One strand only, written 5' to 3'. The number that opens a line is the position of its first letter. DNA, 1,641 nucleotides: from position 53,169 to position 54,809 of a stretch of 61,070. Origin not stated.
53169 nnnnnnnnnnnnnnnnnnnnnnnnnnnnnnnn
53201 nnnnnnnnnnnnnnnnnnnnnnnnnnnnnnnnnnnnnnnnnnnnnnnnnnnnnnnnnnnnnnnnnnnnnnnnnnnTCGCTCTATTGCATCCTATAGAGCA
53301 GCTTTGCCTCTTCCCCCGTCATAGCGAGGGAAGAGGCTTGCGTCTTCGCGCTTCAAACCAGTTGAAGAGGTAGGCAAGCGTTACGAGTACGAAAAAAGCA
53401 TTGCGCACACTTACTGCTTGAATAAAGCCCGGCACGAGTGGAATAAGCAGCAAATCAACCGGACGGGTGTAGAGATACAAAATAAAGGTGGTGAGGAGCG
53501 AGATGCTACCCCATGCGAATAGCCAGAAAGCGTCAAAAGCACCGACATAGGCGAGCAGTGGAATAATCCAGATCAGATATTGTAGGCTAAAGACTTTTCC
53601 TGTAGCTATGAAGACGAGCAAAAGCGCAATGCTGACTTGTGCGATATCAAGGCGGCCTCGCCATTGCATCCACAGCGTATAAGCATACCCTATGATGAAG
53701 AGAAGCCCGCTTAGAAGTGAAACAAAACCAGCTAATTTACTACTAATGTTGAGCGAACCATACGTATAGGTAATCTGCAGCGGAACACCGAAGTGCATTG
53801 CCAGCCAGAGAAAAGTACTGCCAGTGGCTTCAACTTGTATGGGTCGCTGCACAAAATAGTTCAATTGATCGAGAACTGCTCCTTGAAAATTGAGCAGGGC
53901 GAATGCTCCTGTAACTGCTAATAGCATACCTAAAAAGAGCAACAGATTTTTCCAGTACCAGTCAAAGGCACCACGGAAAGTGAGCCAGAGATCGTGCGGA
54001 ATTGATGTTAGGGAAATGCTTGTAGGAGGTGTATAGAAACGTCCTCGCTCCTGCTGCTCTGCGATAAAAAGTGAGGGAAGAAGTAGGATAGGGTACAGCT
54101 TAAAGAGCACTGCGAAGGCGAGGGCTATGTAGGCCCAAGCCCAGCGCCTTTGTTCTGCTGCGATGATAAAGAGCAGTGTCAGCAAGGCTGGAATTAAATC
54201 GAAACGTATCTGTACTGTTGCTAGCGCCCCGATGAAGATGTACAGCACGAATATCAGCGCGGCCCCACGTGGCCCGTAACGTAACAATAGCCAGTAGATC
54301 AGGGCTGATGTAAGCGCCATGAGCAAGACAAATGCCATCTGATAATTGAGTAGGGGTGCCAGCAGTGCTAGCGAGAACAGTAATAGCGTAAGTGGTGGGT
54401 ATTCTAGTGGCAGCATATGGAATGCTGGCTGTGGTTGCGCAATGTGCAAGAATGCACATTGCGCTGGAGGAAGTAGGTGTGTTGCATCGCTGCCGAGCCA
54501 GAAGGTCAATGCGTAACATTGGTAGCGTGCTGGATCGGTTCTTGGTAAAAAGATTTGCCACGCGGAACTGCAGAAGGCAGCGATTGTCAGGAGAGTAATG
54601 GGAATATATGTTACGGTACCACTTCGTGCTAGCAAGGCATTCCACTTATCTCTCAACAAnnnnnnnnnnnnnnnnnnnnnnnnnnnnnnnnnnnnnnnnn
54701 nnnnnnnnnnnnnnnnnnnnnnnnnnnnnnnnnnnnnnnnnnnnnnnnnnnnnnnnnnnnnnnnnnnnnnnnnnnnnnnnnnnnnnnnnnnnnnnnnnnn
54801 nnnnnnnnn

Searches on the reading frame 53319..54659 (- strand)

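Call 5: search_protein_families(library=pfam, proteins=[window:53319-54659:-], max_evalue=0.01)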
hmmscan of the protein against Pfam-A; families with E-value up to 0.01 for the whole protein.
window:53319-54659:- (446 aa): 1 family
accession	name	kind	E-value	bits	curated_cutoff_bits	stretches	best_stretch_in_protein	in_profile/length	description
PF05007.19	Mannosyl_trans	-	0.0012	19.2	23.4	1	154-205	8-59/259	Mannosyltransferase (PIG-M)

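Call 11: search_protein_families(library=ncbifam, proteins=[window:53319-54659:-], max_evalue=1)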
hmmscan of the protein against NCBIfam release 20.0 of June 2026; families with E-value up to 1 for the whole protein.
window:53319-54659:- (446 aa): 0 families

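Call 68: search_protein_families(library=pfam, proteins=[window:53319-54659:-], max_evalue=0.1)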
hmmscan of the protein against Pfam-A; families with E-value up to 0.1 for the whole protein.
window:53319-54659:- (446 aa): 1 family
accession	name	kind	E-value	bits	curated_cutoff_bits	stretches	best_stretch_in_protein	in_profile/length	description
PF05007.19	Mannosyl_trans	-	0.0012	19.2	23.4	1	154-205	8-59/259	Mannosyltransferase (PIG-M)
